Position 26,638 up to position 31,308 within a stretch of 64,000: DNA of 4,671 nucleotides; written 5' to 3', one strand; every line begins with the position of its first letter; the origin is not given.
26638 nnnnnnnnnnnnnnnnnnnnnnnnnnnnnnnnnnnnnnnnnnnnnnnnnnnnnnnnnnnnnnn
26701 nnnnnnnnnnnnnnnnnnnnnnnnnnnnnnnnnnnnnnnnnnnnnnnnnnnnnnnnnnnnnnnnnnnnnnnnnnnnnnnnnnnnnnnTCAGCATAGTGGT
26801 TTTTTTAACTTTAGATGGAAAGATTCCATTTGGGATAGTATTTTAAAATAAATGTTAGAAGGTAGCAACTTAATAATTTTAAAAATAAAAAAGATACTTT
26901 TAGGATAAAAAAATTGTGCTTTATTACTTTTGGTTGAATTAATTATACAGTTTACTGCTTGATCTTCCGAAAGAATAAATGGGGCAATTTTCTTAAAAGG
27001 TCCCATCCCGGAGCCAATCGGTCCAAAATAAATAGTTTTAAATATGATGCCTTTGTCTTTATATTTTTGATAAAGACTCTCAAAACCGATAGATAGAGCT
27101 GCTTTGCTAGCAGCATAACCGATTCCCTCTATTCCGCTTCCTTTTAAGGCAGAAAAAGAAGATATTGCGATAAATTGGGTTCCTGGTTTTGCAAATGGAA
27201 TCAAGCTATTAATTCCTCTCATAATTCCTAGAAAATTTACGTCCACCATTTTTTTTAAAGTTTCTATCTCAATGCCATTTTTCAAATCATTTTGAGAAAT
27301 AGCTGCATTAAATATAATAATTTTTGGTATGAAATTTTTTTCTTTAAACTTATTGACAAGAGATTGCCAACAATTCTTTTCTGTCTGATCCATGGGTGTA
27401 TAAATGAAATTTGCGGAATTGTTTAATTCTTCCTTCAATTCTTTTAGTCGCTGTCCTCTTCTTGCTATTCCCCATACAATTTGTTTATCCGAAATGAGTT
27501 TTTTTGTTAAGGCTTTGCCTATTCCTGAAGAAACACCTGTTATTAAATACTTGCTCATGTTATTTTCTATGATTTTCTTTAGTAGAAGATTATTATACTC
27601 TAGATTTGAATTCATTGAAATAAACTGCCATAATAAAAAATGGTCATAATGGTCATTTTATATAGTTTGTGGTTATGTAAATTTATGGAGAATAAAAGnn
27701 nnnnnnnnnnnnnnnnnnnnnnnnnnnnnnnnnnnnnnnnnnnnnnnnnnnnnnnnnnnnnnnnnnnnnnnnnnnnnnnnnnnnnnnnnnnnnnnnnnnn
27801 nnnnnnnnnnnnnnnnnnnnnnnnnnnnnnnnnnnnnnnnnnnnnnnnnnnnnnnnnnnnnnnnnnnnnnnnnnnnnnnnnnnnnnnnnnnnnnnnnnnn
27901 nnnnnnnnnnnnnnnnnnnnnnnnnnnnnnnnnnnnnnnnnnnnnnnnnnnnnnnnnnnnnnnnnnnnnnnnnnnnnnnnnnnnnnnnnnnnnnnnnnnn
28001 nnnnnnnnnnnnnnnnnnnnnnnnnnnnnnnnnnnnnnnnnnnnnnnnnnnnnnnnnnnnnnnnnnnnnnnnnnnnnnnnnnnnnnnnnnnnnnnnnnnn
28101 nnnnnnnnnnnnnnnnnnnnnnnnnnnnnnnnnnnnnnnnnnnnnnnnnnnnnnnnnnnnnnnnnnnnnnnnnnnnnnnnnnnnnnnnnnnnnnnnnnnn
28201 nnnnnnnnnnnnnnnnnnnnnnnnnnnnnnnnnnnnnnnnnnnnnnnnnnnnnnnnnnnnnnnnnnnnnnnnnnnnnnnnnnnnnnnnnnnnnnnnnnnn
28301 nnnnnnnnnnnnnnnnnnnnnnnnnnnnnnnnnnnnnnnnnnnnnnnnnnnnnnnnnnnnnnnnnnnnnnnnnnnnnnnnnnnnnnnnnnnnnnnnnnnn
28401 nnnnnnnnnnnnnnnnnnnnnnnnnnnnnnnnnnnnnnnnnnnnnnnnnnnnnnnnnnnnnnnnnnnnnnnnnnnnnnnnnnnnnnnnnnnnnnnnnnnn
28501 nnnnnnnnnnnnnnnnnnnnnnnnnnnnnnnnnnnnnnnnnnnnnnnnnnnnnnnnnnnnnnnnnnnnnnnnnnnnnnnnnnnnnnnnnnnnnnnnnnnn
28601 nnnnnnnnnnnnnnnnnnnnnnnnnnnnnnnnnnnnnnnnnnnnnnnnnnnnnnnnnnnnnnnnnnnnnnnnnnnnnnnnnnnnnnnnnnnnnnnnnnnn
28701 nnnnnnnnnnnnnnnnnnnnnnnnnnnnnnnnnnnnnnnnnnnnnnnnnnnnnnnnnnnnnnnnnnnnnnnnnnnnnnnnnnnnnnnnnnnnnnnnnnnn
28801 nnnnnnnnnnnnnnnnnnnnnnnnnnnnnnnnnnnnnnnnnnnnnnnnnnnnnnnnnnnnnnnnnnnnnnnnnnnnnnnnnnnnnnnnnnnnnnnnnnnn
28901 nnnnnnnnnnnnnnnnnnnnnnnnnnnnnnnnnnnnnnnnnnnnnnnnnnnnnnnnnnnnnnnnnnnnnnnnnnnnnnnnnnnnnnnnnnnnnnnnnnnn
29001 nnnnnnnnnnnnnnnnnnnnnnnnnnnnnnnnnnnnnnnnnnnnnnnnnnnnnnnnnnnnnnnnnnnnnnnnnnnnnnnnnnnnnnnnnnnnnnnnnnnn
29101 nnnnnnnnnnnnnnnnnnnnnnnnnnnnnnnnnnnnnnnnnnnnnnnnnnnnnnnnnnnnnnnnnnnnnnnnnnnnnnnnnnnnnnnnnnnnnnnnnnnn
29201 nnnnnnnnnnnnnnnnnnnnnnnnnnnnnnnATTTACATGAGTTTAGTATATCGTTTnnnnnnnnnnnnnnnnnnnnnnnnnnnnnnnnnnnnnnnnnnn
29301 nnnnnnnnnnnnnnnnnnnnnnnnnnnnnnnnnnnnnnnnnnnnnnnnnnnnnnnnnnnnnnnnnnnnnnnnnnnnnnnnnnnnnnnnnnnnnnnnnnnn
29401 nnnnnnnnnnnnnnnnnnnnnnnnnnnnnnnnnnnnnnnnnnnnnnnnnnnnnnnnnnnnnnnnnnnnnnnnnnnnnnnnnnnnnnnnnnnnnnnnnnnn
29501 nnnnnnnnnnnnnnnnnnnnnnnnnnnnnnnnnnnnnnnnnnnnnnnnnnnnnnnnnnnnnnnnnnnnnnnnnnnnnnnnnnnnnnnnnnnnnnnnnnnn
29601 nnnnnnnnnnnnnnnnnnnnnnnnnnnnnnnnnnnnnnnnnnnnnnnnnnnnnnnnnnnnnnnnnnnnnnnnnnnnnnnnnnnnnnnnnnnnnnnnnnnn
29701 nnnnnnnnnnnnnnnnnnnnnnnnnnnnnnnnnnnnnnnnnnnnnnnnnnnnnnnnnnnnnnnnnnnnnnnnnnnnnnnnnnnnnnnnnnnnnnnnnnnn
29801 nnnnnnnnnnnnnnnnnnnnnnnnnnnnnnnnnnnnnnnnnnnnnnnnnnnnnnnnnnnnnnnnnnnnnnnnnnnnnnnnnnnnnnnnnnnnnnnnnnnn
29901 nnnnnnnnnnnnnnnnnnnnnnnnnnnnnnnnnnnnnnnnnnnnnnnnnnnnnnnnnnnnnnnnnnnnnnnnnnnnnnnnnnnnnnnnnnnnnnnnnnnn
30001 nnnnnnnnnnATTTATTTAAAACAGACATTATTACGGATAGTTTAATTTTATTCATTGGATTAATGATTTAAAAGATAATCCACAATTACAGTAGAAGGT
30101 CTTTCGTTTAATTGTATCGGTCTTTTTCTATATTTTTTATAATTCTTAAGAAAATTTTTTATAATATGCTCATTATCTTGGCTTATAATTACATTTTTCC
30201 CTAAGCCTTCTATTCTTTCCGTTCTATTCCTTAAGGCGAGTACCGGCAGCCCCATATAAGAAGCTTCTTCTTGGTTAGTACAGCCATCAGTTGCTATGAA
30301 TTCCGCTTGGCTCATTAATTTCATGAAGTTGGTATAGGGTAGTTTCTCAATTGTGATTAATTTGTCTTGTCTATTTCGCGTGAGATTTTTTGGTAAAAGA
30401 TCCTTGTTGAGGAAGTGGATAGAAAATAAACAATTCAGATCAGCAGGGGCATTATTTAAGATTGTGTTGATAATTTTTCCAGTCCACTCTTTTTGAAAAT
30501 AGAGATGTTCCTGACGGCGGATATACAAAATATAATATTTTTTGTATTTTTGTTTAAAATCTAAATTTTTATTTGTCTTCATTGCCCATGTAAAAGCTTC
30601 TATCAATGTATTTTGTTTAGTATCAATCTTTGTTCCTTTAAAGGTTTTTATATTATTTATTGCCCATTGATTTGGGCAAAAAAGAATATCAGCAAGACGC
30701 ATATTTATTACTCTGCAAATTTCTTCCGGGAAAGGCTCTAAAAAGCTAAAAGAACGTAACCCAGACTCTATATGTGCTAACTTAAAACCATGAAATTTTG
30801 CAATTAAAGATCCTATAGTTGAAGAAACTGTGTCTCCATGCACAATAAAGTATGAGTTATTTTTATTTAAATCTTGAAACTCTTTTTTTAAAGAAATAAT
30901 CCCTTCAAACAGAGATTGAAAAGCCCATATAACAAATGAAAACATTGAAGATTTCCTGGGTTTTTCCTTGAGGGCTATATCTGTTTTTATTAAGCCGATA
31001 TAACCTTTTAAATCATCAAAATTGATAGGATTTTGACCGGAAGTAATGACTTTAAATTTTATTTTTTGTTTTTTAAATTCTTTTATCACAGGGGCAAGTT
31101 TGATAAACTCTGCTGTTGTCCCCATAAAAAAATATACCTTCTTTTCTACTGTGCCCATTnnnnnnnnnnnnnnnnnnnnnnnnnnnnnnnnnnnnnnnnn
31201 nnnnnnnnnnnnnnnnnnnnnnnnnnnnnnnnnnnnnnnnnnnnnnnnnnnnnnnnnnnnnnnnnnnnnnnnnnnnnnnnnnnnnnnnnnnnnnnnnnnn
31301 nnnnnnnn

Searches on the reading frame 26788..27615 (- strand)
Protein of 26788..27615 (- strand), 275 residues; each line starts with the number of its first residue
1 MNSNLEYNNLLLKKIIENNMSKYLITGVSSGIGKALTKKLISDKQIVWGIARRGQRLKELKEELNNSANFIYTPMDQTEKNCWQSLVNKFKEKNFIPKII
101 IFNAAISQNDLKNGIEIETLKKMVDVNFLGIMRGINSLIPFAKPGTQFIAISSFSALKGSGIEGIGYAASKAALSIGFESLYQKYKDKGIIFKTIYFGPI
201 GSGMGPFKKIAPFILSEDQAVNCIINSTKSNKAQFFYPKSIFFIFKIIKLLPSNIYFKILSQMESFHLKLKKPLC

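Call 22: search_protein_families(library=pfam, proteins=[window:26788-27615:-], max_evalue=0.0001)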
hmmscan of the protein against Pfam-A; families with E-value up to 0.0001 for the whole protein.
window:26788-27615:- (275 aa): 3 families
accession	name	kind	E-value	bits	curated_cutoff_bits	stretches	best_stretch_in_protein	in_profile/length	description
PF00106.31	adh_short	-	1.5e-24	87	26.6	1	24-204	4-186/195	short chain dehydrogenase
PF13561.12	adh_short_C2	-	4.3e-14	53.1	27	1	27-204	1-180/236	Enoyl-(Acyl carrier protein) reductase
PF08659.16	KR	-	7.6e-05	23.1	22.6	1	22-172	2-154/180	KR domain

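Call 33: search_protein_families(library=ncbifam, proteins=[window:26788-27615:-], max_evalue=1e-8)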
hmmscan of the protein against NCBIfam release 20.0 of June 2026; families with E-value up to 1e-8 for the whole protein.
window:26788-27615:- (275 aa): 58 families (the best 25 are shown)
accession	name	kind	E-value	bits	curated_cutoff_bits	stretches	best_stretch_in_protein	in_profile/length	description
NF005437.0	PRK07024.1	equivalog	4.7e-28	98.3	266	1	19-262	3-249/259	SDR family oxidoreductase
NF006099.0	PRK08251.1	equivalog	5.1e-22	78.3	253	1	21-257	5-247/250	SDR family oxidoreductase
NF004765.0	PRK06101.1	equivalog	2.3e-20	72.8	406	1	21-255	2-230/241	SDR family oxidoreductase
NF006123.0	PRK08267.1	equivalog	4e-18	65.6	261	1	21-191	3-174/261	SDR family oxidoreductase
NF004825.0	PRK06181.1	equivalog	4.2e-17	62.3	215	1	22-196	8-184/268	SDR family oxidoreductase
NF005672.0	PRK07454.1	equivalog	3.7e-16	59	234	1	18-201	4-189/241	SDR family oxidoreductase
NF005594.0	PRK07326.1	equivalog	1.2e-15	57.8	271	1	22-200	8-186/237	SDR family oxidoreductase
NF004824.0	PRK06180.1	subfamily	3.2e-15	56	298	1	19-195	3-178/279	oxidoreductase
NF004453.0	PRK05786.1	equivalog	4.6e-15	55.8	243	1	22-199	7-182/238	3-ketoacyl-(acyl-carrier-protein) reductase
NF004521.0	PRK05866.1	equivalog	6.7e-15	55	368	1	21-229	41-256/294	SDR family oxidoreductase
NF005806.0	PRK07666.1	equivalog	1.4e-14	54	286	1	23-191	10-180/239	3-ketoacyl-ACP reductase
NF006114.0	PRK08263.1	subfamily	2.3e-14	53.3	290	1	23-191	6-173/280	short chain dehydrogenase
TIGR01830.1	3oxo_ACP_reduc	equivalog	4.6e-14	52.7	297.75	1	24-204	2-185/239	3-oxoacyl-[acyl-carrier-protein] reductase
NF009466.0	PRK12826.1-2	subfamily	5.9e-14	52.1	222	1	22-204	5-191/248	3-oxoacyl-ACP reductase FabG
NF004823.0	PRK06179.1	subfamily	7.6e-14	51.8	310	1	22-190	7-169/271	oxidoreductase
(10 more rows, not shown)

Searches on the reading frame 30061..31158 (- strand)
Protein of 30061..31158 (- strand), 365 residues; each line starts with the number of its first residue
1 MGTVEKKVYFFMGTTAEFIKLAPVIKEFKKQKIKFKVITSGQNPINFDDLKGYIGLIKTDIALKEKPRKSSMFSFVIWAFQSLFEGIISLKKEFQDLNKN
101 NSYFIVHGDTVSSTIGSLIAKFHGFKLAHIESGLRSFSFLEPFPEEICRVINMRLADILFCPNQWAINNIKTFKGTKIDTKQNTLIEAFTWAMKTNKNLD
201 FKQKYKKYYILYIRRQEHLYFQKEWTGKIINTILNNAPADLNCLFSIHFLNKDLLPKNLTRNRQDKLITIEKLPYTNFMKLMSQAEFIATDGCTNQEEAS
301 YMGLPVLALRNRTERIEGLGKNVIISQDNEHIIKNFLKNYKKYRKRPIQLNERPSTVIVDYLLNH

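Call 22: search_protein_families(library=pfam, proteins=[window:30061-31158:-], max_evalue=0.0001)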
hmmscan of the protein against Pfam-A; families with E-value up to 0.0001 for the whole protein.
window:30061-31158:- (365 aa): 1 family
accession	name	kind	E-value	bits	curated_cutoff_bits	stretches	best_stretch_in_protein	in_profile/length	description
PF02350.25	Epimerase_2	-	1.7e-37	129.5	30.6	1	81-341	50-318/347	UDP-N-acetylglucosamine 2-epimerase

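Call 33: search_protein_families(library=ncbifam, proteins=[window:30061-31158:-], max_evalue=1e-8)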
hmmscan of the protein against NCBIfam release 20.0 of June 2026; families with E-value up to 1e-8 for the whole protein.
window:30061-31158:- (365 aa): 1 family
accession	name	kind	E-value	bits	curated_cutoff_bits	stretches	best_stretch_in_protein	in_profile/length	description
TIGR00236.1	wecB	equivalog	1.1e-44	153.1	210.15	1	7-338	2-334/366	non-hydrolyzing UDP-N-acetylglucosamine 2-epimerase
